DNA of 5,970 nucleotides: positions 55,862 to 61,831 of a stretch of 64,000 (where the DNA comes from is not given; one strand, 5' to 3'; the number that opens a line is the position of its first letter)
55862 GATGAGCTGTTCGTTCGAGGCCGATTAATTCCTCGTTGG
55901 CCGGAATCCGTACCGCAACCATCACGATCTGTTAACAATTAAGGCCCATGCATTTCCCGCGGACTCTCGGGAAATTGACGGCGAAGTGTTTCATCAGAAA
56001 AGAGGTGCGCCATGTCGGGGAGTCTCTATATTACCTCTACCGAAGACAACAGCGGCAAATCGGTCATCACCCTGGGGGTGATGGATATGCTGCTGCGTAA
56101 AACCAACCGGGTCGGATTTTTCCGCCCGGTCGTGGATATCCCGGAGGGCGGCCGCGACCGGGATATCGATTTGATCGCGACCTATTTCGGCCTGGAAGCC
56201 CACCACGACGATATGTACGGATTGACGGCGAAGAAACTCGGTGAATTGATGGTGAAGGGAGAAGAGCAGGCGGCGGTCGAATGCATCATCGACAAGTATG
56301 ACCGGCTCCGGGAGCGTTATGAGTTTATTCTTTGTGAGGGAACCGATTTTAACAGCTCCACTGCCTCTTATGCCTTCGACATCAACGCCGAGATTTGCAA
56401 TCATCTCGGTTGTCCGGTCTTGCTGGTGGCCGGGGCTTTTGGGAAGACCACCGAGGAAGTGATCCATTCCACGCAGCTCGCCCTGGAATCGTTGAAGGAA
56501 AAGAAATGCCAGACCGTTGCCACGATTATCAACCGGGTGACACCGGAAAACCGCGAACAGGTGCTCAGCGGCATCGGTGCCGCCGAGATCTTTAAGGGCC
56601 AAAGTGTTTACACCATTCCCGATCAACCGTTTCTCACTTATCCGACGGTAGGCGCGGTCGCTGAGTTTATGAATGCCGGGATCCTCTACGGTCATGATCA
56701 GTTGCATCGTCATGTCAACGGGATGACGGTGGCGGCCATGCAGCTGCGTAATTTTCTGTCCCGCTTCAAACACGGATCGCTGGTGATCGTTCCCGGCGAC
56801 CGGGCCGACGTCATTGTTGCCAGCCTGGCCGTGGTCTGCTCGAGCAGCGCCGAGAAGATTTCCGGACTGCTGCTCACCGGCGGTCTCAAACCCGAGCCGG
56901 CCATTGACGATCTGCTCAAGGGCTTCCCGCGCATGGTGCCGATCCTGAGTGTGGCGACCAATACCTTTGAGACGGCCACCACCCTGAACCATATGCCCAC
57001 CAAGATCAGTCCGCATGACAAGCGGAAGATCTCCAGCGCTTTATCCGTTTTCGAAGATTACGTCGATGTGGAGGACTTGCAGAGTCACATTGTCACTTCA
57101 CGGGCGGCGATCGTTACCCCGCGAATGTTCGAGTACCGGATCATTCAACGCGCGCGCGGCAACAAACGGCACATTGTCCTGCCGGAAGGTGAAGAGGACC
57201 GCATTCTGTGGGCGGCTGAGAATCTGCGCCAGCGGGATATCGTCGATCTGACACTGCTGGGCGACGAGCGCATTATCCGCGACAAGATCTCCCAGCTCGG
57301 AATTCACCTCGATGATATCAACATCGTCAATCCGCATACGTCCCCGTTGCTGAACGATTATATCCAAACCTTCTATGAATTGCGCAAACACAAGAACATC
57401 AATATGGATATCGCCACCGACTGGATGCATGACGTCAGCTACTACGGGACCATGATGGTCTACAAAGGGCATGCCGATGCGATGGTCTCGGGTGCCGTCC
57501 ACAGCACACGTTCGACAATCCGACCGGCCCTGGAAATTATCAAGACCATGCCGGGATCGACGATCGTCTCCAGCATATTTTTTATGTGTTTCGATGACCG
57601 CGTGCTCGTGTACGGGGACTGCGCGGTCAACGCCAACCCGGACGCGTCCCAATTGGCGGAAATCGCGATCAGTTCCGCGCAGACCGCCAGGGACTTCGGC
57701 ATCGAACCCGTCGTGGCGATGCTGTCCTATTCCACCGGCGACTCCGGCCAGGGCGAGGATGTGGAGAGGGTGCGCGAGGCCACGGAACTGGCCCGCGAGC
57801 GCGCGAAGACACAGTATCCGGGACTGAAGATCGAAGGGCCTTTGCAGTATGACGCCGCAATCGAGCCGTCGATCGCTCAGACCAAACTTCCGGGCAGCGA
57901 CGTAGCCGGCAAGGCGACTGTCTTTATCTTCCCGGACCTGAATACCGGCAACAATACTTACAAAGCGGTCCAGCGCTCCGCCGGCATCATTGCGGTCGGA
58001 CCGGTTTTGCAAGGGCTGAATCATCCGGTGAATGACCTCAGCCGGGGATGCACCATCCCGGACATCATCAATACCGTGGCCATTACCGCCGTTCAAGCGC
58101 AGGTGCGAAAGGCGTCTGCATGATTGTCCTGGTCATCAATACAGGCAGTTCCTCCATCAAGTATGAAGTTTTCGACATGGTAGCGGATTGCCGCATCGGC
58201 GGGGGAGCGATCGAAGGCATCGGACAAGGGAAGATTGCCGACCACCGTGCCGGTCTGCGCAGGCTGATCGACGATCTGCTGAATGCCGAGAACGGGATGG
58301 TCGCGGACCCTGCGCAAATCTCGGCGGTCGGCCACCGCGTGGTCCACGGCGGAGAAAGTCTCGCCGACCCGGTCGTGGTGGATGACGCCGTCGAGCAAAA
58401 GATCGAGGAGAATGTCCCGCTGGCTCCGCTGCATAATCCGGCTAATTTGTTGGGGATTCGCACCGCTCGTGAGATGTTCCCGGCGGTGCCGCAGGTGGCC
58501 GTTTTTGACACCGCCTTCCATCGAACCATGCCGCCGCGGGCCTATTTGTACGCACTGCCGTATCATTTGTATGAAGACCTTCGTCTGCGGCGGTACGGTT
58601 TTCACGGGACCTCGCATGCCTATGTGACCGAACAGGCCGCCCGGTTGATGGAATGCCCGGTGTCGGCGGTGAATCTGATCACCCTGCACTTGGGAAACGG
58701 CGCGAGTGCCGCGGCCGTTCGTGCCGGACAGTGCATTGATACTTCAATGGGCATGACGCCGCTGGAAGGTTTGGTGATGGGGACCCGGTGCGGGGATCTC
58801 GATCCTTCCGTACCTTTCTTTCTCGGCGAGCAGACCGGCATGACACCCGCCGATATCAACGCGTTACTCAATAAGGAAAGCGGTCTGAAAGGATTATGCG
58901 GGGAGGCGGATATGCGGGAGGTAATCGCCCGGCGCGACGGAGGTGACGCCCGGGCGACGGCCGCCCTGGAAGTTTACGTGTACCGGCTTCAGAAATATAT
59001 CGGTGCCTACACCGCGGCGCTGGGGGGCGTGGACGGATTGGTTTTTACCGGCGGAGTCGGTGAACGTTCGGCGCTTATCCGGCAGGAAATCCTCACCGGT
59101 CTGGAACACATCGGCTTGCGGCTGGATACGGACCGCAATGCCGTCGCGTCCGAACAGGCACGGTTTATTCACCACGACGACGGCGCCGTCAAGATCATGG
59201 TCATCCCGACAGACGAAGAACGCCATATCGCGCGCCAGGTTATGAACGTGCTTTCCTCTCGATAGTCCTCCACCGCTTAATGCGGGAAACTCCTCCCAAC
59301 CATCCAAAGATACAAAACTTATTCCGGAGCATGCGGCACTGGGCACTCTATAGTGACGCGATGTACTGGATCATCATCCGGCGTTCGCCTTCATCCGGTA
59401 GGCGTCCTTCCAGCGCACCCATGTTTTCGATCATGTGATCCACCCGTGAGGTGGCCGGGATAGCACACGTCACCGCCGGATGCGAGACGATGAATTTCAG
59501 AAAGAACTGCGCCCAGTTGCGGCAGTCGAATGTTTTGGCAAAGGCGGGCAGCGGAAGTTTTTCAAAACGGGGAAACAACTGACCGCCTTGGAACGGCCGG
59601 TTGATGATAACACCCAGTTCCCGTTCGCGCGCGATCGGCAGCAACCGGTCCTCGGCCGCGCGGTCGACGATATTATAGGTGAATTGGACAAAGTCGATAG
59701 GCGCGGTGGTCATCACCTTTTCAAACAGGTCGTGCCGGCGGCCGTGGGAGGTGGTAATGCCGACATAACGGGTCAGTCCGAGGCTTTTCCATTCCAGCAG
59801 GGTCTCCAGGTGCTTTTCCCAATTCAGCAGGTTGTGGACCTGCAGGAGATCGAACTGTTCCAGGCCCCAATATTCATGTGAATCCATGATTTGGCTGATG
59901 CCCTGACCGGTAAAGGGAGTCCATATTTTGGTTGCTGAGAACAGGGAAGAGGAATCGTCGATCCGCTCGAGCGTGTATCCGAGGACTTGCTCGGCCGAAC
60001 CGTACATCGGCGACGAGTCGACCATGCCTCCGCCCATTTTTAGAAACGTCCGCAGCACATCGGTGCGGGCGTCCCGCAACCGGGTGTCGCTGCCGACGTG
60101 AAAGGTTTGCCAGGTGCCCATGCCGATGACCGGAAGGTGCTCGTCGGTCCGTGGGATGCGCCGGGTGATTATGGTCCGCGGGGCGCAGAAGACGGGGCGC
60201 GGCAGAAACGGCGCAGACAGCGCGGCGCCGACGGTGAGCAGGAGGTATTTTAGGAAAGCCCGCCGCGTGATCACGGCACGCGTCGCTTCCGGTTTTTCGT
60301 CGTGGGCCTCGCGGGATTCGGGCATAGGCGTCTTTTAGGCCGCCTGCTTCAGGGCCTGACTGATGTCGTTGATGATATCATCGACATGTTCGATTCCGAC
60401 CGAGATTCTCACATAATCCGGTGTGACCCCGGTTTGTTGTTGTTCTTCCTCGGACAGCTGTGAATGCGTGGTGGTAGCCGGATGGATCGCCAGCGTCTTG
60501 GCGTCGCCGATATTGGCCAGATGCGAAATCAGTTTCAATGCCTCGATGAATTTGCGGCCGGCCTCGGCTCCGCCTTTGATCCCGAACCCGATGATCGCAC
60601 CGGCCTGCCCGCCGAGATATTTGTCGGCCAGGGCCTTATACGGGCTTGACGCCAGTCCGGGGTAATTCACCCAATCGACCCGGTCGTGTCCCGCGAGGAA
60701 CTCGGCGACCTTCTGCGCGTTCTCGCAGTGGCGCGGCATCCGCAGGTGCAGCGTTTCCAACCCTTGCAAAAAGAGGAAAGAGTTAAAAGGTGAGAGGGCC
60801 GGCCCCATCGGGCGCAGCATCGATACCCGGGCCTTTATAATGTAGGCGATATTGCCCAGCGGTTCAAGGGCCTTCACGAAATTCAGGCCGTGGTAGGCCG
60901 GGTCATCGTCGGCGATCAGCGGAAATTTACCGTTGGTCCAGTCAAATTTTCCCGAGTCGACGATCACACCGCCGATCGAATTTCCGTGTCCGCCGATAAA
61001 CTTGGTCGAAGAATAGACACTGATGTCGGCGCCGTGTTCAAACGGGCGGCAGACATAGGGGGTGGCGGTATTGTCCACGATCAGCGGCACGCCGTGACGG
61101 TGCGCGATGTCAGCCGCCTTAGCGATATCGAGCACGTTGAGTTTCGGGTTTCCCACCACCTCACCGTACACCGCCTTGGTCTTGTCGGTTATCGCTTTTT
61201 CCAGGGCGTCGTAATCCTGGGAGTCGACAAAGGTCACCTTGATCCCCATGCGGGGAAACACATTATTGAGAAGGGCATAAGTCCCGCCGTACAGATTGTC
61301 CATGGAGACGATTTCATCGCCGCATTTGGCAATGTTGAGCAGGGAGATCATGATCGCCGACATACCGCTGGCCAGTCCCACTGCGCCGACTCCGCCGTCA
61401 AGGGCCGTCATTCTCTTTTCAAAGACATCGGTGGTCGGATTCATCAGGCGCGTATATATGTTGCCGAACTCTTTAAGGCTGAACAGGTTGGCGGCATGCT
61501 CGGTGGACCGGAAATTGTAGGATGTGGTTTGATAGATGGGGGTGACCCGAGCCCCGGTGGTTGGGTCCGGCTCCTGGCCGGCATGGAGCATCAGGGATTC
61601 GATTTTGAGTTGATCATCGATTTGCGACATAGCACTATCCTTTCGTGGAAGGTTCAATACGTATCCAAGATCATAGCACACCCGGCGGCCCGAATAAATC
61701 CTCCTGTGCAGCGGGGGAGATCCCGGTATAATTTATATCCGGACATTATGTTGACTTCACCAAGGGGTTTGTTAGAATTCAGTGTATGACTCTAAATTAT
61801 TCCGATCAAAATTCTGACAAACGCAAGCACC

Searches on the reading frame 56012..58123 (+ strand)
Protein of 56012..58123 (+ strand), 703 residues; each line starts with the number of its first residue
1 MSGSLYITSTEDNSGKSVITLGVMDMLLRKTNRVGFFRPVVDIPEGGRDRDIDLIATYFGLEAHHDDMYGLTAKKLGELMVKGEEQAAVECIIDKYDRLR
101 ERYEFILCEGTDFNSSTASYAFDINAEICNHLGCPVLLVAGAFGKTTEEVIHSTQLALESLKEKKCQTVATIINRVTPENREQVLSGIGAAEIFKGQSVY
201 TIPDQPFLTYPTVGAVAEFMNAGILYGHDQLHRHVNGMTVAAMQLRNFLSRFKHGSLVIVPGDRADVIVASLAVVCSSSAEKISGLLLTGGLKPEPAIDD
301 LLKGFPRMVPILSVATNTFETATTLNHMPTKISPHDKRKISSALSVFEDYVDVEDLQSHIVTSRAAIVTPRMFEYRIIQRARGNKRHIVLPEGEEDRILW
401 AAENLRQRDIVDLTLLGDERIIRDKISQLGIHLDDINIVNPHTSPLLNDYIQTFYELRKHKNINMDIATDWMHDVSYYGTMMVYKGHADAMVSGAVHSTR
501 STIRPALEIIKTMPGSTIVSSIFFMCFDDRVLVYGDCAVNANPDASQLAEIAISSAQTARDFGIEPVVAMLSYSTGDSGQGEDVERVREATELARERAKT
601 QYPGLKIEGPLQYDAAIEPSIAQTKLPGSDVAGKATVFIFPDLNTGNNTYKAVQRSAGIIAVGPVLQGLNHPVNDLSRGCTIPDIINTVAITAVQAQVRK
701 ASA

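Call 43: search_protein_families(library=pfam, proteins=[window:56012-58123:+])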
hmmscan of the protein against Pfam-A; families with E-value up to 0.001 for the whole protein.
window:56012-58123:+ (703 aa): 3 families
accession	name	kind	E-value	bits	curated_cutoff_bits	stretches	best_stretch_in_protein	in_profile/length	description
PF01515.24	PTA_PTB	-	1.1e-127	426.2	24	1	372-693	1-319/319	Phosphate acetyl/butaryl transferase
PF07085.17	DRTGG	-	6.7e-28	97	25.2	1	216-328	2-105/105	DRTGG domain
PF13500.12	AAA_26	-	6.6e-25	88.6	27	1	5-188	3-179/198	AAA domain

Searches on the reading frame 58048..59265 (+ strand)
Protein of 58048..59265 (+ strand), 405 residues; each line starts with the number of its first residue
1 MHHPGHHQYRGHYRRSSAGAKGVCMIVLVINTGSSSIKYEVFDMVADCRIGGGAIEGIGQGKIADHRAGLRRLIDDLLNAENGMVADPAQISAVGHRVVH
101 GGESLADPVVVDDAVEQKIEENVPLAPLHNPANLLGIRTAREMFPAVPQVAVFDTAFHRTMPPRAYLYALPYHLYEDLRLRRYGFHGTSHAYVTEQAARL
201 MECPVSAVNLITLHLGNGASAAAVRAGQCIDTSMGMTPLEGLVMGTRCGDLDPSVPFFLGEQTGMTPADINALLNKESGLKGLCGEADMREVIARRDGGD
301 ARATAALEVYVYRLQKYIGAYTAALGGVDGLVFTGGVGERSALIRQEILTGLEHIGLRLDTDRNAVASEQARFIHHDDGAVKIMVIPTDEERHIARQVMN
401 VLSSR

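Call 44: search_protein_families(library=pfam, proteins=[window:58048-59265:+])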
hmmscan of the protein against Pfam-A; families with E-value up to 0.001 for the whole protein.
window:58048-59265:+ (405 aa): 1 family
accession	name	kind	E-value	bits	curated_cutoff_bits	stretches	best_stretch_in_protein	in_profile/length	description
PF00871.23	Acetate_kinase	-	1.2e-140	469.1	22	1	61-396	55-392/392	Acetokinase family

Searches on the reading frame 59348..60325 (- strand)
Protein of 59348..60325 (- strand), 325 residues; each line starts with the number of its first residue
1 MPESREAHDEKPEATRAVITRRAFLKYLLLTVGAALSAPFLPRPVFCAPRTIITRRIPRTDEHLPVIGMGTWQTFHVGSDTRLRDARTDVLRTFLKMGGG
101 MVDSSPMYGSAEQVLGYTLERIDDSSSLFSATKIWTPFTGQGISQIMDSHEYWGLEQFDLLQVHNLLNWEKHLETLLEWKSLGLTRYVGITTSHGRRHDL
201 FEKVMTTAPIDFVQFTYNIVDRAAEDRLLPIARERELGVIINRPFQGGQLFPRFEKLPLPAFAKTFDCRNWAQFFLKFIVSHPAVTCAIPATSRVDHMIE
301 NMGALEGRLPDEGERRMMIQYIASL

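Call 44: search_protein_families(library=pfam, proteins=[window:59348-60325:-])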
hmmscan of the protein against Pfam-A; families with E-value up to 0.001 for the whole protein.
window:59348-60325:- (325 aa): 1 family
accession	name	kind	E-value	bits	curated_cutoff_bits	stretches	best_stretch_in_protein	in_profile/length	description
PF00248.27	Aldo_ket_red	-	6.2e-24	85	24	1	67-312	2-281/291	Aldo/keto reductase family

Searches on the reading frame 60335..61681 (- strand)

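Call 44: search_protein_families(library=pfam, proteins=[window:60335-61681:-])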
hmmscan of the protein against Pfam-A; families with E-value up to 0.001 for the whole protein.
window:60335-61681:- (448 aa): 4 families
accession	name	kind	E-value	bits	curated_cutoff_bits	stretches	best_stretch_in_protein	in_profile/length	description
PF01053.26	Cys_Met_Meta_PP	-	1.3e-133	445.7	27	1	29-445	2-381/381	Cys/Met metabolism PLP-dependent enzyme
PF01041.23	DegT_DnrJ_EryC1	-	9.3e-10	38.7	19.8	1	81-204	23-146/360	DegT/DnrJ/EryC1/StrS aminotransferase family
PF00155.27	Aminotran_1_2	-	2.3e-05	24.2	19.7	1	99-204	67-186/361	Aminotransferase class I and II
PF00266.25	Aminotran_5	-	3.8e-05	23.3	21.5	1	106-233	73-207/371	Aminotransferase class-V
